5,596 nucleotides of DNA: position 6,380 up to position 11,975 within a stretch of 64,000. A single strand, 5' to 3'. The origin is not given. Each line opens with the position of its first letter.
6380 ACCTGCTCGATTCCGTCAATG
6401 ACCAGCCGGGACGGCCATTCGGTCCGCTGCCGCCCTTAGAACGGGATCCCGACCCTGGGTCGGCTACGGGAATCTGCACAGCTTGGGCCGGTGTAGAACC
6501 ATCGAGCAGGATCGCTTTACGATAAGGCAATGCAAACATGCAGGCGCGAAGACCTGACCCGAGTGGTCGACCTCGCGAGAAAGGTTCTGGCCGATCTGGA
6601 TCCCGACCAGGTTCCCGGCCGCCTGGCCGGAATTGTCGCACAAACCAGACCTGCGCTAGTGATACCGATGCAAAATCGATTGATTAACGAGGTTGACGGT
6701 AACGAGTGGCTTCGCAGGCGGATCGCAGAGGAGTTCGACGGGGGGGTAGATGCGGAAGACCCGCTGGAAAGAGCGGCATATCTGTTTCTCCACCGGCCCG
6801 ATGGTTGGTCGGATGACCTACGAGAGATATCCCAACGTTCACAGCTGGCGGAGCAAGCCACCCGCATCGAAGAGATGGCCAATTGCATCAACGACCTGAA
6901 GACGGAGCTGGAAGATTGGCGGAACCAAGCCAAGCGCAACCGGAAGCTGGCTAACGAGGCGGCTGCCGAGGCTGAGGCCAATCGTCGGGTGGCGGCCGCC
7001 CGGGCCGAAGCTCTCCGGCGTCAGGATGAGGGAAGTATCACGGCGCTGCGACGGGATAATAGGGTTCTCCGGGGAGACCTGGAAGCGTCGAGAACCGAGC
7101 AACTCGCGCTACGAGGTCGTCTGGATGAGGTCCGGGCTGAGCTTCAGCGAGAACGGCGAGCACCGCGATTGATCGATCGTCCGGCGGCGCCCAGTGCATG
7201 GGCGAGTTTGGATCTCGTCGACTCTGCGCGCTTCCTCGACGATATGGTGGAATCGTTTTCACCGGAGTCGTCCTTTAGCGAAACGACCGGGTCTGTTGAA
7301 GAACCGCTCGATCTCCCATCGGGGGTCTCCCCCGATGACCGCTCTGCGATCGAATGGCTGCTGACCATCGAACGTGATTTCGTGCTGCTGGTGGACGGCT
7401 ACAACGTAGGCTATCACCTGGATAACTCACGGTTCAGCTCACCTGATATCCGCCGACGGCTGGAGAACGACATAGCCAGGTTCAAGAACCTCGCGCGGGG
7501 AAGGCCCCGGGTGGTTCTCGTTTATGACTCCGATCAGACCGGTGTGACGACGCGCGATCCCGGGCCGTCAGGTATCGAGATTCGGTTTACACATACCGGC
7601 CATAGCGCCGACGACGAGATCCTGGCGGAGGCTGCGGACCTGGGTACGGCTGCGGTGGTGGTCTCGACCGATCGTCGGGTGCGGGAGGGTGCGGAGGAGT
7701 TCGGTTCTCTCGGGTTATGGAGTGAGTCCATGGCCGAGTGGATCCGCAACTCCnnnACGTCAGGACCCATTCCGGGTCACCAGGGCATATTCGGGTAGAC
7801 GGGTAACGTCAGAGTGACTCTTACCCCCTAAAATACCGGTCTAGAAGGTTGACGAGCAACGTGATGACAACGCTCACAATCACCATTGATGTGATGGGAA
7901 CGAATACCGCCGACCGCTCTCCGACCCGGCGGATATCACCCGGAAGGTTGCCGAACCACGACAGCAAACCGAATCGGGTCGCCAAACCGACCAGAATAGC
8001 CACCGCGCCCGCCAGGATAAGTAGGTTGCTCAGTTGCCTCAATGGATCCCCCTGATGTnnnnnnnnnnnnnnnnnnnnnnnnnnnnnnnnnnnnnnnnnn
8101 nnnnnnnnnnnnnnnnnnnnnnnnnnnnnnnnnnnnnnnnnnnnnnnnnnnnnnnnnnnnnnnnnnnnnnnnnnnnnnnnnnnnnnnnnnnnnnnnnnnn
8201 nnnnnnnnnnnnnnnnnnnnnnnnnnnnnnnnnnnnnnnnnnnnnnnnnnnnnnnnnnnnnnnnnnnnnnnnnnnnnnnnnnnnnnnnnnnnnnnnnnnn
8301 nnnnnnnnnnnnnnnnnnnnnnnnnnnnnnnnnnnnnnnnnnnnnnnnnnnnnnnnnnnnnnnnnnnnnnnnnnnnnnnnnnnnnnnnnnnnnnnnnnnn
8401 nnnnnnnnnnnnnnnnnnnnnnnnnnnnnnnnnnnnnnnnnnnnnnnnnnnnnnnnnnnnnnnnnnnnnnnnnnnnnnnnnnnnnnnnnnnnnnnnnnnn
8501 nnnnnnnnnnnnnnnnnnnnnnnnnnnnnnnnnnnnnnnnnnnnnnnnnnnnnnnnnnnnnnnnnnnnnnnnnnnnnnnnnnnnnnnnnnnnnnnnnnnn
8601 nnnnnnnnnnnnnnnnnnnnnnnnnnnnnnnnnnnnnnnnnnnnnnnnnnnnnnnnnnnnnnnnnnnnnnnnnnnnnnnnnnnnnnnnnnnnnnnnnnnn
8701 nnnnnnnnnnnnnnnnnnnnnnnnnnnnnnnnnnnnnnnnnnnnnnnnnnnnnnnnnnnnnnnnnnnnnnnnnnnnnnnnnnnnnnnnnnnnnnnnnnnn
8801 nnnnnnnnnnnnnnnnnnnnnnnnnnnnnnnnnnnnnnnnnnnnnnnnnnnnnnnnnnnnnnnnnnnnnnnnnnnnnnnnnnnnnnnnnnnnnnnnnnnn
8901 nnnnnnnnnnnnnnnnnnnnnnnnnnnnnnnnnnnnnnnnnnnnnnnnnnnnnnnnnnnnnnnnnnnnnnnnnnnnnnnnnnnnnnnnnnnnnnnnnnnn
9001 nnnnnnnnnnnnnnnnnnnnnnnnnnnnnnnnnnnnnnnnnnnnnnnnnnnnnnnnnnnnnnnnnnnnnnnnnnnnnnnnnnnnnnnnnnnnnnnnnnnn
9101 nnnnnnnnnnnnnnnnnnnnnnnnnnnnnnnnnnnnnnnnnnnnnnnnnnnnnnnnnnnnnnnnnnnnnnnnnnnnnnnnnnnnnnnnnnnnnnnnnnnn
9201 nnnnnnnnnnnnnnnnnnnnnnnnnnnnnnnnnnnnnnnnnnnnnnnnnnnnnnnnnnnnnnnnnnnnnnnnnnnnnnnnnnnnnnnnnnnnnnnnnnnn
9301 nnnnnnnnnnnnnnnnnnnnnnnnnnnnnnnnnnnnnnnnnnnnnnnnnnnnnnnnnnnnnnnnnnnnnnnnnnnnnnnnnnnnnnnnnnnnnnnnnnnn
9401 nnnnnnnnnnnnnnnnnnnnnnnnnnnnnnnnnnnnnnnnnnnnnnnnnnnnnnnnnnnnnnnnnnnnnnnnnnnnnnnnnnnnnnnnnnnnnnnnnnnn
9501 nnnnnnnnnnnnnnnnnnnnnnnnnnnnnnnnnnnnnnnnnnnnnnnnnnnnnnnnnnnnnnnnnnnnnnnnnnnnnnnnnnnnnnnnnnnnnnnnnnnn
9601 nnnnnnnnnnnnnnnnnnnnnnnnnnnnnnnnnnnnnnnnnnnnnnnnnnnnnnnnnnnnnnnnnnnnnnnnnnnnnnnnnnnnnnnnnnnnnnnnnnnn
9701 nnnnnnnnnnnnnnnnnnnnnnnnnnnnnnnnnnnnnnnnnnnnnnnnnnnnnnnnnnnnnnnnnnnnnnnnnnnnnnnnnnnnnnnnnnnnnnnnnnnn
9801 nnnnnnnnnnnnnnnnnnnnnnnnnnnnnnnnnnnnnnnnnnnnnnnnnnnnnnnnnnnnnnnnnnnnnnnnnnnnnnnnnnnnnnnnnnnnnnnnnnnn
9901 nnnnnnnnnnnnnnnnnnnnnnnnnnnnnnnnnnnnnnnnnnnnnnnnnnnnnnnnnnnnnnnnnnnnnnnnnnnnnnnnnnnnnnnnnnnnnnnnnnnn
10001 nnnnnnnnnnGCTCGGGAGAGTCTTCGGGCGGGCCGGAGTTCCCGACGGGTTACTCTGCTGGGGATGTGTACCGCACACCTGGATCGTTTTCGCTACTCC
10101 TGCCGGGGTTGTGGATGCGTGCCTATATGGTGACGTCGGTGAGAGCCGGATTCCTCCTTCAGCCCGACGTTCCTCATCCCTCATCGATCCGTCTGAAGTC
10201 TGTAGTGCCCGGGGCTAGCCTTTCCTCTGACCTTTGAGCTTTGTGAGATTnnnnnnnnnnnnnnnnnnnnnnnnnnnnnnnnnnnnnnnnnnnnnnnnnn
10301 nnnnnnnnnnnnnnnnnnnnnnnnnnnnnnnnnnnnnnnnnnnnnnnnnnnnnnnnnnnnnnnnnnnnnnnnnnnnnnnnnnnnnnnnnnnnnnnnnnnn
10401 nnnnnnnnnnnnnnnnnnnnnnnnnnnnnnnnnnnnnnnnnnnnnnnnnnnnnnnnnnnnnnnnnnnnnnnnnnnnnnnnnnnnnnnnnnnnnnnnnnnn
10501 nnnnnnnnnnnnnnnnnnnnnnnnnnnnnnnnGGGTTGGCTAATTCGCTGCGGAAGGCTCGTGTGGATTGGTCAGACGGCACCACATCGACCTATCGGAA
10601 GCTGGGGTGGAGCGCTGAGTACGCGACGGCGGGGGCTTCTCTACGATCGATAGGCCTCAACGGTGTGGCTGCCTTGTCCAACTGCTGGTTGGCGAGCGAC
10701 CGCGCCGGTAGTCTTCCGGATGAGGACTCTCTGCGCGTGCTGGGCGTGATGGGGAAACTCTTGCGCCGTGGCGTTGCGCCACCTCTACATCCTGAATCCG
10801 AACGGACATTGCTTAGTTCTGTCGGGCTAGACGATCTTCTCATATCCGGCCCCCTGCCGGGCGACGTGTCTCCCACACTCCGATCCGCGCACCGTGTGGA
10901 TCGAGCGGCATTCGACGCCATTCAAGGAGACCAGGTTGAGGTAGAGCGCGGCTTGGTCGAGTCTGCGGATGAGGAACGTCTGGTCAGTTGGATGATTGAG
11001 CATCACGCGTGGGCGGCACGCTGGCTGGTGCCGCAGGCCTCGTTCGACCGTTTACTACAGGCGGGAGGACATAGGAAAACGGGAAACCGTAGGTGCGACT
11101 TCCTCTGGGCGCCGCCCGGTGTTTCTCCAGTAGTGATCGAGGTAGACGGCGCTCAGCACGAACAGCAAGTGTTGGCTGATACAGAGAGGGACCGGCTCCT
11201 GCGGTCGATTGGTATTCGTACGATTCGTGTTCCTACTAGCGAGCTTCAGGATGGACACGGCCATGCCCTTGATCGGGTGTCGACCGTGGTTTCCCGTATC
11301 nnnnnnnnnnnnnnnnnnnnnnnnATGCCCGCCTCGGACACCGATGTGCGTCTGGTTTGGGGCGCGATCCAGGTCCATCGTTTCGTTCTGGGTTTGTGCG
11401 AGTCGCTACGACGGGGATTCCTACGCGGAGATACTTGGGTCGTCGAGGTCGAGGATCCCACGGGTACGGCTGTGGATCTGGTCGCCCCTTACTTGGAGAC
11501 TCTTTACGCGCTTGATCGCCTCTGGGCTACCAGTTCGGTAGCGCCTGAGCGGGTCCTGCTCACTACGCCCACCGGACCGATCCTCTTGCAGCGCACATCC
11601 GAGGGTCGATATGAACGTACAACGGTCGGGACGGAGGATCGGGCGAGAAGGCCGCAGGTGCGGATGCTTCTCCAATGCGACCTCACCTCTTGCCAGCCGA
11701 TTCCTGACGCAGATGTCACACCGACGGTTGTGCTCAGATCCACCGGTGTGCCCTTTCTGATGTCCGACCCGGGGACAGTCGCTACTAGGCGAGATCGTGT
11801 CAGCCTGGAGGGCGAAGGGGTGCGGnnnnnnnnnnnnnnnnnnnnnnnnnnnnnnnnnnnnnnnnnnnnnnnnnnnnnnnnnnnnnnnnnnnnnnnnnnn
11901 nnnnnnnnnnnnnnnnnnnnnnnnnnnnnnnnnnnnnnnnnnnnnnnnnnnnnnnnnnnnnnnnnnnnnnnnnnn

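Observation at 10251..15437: Candidate undescribed three-gene helicase-nuclease module: ZnF-DUF559-RecQ fusion + coiled-coil protein + metallophosphoesterase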

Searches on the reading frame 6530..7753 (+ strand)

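Call 3: search_protein_families(library=pfam, proteins=[window:6530-7753:+], max_evalue=0.01)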
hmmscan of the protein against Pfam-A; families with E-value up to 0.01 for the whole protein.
window:6530-7753:+ (408 aa): 1 family
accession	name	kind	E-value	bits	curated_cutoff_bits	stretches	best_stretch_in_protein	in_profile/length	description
PF05991.17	NYN_YacP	-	3.1e-10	40.7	24.6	1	286-405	1-127/166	YacP-like NYN domain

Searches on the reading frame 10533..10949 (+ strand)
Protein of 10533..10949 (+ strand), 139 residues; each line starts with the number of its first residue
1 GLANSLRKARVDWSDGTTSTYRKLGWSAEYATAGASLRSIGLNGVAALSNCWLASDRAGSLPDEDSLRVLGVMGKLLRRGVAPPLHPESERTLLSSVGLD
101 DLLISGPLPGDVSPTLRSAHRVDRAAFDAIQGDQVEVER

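Call 84: search_protein_families(library=pfam, proteins=[window:10533-10949:+], max_evalue=1)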
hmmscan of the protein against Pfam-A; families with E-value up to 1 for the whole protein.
window:10533-10949:+ (139 aa): 0 families

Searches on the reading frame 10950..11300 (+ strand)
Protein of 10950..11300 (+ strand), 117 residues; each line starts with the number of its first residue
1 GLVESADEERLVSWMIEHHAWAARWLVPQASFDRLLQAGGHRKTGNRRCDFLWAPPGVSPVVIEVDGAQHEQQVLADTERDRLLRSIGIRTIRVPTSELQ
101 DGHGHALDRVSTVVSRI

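Call 84: search_protein_families(library=pfam, proteins=[window:10950-11300:+], max_evalue=1)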
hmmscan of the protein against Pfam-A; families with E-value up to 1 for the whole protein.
window:10950-11300:+ (117 aa): 3 families
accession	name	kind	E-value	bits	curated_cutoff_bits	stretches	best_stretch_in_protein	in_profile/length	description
PF04480.18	DUF559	-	4.2e-07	30.3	20.6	1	61-113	55-107/109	Protein of unknown function (DUF559)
PF10881.14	DUF2726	-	0.00059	20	24.7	1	41-100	51-114/126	Protein of unknown function (DUF2726)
PF18741.7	MTES_1575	-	0.0011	19.4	38.2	1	43-110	21-92/96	REase_MTES_1575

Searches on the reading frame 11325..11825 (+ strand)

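Call 84: search_protein_families(library=pfam, proteins=[window:11325-11825:+], max_evalue=1)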
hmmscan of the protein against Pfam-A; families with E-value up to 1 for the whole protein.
window:11325-11825:+ (167 aa): 1 family
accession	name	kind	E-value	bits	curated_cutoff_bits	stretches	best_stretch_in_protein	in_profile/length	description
PF19464.4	DUF6001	-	0.036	13.6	25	1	47-78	135-168/348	Family of unknown function (DUF6001)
